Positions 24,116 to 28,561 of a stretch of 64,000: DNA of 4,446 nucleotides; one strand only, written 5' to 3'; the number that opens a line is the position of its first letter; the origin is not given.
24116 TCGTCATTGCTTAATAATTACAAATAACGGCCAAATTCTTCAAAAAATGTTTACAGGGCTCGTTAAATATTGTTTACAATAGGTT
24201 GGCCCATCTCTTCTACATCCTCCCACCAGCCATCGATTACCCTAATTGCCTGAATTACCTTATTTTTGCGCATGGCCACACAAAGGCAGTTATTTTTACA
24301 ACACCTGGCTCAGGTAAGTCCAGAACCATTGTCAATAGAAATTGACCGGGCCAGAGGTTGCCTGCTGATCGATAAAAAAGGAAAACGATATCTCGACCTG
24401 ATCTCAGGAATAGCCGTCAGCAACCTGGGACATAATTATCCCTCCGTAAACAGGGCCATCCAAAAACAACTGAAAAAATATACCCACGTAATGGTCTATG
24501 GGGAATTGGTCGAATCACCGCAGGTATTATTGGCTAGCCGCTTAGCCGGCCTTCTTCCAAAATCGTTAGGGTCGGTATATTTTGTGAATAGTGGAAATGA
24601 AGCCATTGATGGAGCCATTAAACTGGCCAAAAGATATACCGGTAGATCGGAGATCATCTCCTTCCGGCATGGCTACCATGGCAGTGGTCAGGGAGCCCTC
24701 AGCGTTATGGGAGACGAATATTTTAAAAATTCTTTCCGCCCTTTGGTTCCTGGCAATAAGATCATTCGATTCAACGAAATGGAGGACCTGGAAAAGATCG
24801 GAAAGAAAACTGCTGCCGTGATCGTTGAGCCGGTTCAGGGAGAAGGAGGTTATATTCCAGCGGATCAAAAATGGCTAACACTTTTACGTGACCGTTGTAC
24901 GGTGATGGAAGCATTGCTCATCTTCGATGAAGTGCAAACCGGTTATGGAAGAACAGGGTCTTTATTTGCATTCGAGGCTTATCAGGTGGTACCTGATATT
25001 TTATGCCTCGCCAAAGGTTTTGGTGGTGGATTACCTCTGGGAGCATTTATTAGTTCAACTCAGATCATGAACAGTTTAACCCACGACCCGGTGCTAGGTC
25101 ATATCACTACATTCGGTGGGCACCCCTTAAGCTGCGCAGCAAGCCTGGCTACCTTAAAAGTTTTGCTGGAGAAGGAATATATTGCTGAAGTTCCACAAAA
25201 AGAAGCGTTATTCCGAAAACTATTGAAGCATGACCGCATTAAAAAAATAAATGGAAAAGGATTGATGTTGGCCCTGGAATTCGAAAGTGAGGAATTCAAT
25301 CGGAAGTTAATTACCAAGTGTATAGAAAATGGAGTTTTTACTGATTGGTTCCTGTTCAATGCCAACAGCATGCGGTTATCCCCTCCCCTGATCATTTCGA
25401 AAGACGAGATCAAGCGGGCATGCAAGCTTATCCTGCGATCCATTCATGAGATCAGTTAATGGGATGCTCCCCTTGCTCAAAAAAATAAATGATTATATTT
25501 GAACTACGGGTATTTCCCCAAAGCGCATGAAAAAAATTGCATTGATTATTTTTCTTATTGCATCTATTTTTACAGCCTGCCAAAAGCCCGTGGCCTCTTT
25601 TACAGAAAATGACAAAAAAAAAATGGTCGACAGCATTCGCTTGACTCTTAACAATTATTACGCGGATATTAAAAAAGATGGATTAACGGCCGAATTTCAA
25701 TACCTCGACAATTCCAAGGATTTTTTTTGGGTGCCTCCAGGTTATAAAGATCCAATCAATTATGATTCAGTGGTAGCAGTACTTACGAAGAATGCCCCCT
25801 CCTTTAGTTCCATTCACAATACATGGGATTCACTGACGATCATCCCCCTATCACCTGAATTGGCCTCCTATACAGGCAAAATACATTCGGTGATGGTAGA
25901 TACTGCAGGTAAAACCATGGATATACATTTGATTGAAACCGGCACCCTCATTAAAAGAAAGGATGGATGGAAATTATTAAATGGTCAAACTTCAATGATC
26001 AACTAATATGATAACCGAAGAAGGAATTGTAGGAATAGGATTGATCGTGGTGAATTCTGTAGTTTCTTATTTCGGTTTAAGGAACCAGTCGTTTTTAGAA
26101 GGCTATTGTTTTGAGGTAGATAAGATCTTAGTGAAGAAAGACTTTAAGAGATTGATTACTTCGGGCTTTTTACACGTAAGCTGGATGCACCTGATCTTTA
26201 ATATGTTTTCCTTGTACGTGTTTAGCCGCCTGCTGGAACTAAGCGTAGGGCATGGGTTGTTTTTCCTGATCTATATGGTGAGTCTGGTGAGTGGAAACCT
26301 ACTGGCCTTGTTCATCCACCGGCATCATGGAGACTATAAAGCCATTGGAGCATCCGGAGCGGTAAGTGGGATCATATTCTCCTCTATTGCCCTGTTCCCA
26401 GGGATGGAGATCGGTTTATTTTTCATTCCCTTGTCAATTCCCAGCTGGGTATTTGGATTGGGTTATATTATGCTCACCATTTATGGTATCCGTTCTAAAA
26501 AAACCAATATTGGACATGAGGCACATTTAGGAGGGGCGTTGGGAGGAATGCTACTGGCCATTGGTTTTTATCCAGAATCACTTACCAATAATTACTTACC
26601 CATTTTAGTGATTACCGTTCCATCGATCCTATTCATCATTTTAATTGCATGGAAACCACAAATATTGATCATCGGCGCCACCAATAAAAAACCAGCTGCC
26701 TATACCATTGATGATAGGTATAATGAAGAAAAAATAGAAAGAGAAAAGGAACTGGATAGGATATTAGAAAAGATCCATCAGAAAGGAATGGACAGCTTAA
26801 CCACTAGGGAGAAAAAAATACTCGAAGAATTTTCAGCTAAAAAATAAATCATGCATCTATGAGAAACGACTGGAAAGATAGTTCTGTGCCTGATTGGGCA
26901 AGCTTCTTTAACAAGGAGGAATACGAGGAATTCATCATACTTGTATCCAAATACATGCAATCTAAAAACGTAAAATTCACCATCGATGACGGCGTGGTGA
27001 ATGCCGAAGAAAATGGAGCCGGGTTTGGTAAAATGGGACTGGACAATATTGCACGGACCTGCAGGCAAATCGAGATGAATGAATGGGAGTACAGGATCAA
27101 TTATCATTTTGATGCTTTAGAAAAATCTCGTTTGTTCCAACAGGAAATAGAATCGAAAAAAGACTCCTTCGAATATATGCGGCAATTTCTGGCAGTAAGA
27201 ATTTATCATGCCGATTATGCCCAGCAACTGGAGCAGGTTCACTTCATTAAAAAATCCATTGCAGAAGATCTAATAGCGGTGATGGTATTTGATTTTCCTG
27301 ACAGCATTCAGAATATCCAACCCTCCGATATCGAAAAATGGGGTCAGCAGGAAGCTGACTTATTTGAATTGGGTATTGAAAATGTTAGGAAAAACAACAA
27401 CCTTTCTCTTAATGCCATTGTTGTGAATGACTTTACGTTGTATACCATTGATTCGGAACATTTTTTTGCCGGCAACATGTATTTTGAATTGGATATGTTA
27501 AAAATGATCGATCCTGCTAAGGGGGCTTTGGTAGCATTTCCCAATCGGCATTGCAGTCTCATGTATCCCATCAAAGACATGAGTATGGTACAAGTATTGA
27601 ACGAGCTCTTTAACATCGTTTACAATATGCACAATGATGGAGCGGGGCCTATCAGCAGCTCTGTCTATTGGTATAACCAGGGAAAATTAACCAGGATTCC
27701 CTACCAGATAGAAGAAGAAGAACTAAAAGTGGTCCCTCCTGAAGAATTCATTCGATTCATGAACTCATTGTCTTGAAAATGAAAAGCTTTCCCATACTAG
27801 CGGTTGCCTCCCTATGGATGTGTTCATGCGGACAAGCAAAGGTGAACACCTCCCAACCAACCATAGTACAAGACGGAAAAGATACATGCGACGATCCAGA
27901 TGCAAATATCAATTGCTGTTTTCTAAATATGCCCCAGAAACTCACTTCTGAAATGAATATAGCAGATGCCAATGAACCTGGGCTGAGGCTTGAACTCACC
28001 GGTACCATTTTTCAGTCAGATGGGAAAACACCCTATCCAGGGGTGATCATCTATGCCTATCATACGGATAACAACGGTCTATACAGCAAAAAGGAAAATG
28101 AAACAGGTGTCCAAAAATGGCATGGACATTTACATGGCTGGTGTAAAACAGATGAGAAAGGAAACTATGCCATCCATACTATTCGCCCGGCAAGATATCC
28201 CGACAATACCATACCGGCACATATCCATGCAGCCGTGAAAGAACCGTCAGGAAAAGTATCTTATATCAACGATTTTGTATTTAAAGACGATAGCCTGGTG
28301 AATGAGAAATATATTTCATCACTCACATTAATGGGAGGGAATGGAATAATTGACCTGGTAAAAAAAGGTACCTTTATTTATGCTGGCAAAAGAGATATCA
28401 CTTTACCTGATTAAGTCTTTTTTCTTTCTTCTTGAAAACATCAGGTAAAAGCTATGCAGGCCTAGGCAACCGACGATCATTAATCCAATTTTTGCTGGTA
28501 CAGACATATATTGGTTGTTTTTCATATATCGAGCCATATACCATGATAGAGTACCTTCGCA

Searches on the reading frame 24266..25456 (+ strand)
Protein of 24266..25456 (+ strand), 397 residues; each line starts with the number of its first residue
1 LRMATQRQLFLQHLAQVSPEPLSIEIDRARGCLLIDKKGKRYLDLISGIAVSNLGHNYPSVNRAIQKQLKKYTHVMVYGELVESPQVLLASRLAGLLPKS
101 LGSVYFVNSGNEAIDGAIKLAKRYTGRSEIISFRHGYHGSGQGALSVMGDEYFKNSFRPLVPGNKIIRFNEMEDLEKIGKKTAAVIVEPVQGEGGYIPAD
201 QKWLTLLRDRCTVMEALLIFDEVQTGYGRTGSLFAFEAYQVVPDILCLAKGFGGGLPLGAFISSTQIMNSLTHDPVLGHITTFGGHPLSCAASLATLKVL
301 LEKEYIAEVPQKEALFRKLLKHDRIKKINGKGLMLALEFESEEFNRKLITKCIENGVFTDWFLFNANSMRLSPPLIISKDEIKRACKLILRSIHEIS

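Call 64: search_protein_families(library=pfam, proteins=[window:24266-25456:+], max_evalue=0.00001)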
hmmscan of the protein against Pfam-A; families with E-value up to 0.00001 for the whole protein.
window:24266-25456:+ (397 aa): 1 family
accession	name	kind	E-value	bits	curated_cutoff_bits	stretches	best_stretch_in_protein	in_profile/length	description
PF00202.27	Aminotran_3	-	1.1e-98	331.1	30.5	1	20-389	7-399/403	Aminotransferase class-III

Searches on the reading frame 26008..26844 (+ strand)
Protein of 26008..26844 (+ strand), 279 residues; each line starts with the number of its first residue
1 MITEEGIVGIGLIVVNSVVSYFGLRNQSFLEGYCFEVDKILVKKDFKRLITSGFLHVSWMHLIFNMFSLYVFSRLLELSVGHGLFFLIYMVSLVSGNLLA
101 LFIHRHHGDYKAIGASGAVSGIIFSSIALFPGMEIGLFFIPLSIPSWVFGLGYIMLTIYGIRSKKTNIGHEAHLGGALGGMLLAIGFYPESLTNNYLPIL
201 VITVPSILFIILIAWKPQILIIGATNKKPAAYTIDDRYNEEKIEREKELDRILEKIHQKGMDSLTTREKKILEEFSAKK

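Call 64: search_protein_families(library=pfam, proteins=[window:26008-26844:+], max_evalue=0.00001)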
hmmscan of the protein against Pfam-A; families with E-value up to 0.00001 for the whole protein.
window:26008-26844:+ (279 aa): 2 families
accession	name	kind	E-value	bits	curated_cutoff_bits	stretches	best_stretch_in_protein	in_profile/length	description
PF01694.28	Rhomboid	-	6.6e-26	91.7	22.6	1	45-188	3-141/143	Rhomboid domain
PF20216.3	DUF6576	-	7.1e-22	77.7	27.3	1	232-277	1-46/47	Family of unknown function (DUF6576)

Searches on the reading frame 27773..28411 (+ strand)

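Call 64: search_protein_families(library=pfam, proteins=[window:27773-28411:+], max_evalue=0.00001)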
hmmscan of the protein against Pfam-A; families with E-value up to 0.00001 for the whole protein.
window:27773-28411:+ (213 aa): 1 family
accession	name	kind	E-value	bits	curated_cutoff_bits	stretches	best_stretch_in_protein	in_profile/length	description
PF00775.27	Dioxygenase_C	-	4.1e-15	56.1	27.3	1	63-183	20-152/182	Dioxygenase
